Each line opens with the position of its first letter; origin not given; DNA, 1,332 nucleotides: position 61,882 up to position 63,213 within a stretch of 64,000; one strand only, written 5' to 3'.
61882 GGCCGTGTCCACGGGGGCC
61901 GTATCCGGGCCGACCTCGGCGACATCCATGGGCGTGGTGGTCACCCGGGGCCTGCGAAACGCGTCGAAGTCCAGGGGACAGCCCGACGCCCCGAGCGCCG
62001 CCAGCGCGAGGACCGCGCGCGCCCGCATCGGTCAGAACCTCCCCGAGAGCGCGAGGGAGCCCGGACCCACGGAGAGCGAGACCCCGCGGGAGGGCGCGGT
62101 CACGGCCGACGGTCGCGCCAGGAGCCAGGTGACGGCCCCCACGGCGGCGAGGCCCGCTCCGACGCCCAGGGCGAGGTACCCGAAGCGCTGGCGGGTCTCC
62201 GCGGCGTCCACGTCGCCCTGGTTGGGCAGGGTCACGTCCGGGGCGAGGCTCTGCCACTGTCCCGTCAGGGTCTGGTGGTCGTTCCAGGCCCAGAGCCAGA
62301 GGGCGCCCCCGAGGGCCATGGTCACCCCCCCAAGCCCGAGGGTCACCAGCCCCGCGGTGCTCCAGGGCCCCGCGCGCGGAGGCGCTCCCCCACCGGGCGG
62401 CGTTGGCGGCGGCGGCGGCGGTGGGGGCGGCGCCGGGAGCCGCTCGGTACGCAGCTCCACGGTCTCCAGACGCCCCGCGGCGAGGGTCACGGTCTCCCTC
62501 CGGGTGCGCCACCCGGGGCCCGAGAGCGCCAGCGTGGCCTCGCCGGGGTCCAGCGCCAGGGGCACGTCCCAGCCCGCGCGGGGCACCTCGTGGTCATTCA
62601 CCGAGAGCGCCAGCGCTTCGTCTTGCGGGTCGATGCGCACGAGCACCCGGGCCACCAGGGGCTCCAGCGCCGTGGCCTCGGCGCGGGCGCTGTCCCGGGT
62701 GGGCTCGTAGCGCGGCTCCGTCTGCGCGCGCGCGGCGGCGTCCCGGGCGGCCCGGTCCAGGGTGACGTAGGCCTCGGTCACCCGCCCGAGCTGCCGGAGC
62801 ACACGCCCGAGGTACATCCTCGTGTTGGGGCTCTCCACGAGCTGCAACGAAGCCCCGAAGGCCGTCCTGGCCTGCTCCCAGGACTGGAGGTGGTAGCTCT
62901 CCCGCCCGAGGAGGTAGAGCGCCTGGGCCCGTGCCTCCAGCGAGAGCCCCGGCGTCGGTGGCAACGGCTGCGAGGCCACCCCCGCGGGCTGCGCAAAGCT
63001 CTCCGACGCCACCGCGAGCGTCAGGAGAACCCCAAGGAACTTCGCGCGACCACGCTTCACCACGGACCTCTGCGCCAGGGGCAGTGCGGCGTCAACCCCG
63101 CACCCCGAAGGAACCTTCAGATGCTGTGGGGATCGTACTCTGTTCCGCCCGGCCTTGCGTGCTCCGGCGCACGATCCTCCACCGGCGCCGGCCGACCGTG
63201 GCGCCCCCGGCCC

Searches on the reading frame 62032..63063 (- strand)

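Call 17: search_protein_families(library=pfam, proteins=[window:62032-63063:-], max_evalue=0.01)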
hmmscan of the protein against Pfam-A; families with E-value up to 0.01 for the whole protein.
window:62032-63063:- (343 aa): 3 families
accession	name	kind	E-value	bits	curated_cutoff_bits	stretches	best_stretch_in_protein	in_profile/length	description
PF07719.23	TPR_2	-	1.1e-05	25.7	27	0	46-75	1-30/34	Tetratricopeptide repeat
PF12895.13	ANAPC3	-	0.00089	19.9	27.2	0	76-105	20-49/82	Anaphase-promoting complex, cyclosome, subunit 3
PF13432.12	TPR_16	-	0.0086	16.9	32.7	1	50-110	1-61/65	Tetratricopeptide repeat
